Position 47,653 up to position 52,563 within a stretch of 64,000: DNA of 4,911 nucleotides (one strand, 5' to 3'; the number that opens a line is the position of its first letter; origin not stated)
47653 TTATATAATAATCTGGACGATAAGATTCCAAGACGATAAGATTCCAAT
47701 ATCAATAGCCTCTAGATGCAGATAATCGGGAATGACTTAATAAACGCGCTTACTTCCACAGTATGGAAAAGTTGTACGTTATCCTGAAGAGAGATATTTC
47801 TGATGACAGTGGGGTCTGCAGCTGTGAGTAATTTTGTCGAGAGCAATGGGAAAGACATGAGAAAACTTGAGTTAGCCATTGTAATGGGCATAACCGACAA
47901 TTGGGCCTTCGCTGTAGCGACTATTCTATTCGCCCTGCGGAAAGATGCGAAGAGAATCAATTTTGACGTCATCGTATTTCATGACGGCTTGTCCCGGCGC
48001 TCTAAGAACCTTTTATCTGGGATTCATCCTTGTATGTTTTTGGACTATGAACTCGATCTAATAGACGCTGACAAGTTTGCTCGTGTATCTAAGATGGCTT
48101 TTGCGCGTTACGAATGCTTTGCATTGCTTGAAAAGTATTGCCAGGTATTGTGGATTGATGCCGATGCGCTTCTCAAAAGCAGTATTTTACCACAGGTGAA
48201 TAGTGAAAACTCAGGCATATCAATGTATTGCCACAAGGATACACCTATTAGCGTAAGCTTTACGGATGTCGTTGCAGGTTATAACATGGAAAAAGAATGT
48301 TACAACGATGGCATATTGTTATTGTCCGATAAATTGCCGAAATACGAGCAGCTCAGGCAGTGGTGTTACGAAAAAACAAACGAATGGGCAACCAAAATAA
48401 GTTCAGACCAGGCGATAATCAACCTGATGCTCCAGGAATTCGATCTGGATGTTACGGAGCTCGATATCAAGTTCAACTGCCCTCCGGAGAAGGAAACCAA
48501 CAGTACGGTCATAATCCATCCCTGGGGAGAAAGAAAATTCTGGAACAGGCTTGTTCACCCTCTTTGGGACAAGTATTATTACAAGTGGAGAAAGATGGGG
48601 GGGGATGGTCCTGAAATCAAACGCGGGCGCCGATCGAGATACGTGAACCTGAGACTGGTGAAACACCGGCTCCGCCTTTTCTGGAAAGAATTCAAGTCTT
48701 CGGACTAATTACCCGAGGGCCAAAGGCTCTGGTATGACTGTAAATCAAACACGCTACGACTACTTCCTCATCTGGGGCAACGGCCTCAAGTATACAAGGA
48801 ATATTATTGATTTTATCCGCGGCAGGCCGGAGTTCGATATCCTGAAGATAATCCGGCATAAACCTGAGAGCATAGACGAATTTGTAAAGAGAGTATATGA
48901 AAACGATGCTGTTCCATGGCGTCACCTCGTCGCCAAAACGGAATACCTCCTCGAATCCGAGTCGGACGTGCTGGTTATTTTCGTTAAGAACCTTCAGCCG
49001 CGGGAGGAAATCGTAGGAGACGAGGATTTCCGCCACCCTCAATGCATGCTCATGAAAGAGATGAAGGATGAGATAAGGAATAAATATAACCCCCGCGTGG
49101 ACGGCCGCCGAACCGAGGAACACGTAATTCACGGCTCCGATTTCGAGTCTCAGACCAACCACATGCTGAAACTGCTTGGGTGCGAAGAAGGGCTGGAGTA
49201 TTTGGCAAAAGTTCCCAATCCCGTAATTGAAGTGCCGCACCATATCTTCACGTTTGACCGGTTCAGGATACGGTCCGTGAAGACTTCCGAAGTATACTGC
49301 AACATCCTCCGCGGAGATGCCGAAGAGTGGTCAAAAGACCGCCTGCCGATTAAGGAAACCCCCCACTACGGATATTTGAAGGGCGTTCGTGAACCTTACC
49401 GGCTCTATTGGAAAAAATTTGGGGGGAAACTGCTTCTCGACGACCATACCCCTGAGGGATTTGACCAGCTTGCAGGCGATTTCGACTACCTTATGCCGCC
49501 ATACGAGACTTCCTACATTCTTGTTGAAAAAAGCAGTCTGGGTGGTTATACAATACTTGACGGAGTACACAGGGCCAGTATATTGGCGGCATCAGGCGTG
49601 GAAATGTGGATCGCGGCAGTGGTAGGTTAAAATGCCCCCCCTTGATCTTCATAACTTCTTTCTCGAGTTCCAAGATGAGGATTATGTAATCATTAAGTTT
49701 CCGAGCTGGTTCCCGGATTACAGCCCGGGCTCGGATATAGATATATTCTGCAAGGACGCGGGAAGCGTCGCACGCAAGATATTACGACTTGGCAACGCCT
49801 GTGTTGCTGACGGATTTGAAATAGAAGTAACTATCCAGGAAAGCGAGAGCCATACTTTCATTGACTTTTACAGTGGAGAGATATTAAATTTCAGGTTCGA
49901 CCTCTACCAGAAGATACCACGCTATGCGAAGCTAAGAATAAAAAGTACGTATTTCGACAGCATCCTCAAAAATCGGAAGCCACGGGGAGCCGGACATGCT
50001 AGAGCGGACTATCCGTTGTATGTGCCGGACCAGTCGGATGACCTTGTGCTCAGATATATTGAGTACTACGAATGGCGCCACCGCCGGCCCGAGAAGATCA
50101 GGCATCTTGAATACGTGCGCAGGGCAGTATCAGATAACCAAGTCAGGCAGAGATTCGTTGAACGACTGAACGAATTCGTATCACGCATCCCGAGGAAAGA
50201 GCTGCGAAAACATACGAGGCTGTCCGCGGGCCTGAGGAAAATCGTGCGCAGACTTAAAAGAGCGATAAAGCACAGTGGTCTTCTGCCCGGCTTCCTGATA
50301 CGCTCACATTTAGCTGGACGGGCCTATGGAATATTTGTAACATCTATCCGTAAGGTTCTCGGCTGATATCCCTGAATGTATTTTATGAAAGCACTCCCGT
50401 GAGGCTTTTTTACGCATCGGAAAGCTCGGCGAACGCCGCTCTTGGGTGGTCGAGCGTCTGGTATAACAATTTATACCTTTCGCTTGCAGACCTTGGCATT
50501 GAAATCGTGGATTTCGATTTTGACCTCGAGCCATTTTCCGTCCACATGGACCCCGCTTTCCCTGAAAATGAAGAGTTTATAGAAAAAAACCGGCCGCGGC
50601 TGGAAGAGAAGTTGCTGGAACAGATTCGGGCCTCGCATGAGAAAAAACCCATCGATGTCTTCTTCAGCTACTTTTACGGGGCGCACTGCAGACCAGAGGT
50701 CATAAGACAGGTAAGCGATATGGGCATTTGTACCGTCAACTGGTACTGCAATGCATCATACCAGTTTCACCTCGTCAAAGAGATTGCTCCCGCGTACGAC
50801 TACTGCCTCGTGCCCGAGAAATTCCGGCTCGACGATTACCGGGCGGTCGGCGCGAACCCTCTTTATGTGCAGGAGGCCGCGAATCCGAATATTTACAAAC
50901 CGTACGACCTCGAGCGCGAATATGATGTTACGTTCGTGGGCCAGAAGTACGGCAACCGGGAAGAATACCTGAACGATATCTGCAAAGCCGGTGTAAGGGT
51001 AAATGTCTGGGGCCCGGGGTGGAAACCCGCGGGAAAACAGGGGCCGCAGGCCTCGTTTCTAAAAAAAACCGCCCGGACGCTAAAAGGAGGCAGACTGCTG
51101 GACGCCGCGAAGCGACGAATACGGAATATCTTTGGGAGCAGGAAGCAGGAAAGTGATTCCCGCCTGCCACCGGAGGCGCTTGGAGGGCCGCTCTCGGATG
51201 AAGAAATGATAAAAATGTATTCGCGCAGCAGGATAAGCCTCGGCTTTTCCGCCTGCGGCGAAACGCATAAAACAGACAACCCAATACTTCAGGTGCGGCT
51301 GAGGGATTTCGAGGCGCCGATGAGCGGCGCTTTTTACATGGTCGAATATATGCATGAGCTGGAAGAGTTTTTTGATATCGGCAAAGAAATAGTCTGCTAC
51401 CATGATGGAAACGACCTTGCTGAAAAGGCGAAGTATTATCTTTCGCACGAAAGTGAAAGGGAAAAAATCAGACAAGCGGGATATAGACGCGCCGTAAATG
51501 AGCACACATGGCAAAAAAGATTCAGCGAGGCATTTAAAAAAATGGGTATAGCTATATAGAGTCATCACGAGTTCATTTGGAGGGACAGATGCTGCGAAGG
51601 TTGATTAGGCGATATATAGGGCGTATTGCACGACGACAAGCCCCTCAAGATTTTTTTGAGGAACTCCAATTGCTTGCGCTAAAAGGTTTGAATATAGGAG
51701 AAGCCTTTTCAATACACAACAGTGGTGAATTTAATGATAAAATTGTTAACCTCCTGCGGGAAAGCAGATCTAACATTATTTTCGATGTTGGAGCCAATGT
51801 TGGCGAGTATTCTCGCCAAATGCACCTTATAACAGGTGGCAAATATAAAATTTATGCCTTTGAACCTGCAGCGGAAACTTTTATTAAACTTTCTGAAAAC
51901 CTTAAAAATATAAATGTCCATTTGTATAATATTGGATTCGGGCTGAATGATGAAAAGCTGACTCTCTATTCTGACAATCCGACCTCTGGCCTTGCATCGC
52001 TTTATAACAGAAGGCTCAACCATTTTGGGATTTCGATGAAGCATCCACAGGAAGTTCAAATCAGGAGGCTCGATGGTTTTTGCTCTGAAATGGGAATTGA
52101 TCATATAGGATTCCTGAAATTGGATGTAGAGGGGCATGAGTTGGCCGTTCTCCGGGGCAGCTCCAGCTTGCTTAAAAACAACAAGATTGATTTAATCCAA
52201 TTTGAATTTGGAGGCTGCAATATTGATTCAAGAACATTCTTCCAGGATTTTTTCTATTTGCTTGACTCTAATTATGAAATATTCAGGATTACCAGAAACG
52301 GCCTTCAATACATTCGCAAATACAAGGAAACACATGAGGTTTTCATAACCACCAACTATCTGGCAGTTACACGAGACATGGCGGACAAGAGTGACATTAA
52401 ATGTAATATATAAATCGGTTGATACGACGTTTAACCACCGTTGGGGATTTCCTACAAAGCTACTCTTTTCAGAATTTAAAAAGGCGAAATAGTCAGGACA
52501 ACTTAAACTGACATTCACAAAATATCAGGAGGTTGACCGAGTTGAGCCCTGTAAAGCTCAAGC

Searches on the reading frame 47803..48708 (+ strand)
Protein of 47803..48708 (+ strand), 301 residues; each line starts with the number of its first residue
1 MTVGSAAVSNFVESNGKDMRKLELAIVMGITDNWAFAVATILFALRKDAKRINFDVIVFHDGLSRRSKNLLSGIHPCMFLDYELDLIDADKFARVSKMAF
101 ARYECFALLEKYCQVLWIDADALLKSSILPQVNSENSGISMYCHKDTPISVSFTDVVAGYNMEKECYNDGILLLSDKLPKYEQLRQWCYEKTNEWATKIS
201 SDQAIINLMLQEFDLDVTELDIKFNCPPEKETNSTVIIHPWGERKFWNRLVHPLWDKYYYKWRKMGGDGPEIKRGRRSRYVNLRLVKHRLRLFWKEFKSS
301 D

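Call 70: search_protein_families(library=pfam, proteins=[window:47803-48708:+], max_evalue=0.00001)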
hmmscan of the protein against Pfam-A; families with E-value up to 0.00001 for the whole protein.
window:47803-48708:+ (301 aa): 1 family
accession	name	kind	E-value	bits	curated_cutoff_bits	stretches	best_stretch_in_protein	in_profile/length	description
PF01501.26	Glyco_transf_8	-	9.2e-14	52.1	24.3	1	26-249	2-251/253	Glycosyl transferase family 8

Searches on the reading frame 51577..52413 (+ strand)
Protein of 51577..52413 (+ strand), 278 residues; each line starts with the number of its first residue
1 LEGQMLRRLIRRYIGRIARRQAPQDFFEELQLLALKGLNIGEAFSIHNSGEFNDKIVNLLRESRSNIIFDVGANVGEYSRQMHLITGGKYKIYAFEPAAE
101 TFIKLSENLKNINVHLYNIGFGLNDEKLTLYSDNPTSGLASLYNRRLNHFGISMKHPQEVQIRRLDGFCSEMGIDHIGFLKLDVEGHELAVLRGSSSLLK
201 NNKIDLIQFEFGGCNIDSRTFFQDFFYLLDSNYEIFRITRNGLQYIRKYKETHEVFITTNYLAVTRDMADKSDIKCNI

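Call 71: search_protein_families(library=pfam, proteins=[window:51577-52413:+], max_evalue=0.00001)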
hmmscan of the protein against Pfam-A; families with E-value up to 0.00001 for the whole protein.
window:51577-52413:+ (278 aa): 1 family
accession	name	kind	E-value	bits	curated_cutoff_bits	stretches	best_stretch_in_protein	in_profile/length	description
PF05050.19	Methyltransf_21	-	2.5e-20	73.7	22.7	1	70-213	1-150/173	Methyltransferase FkbM domain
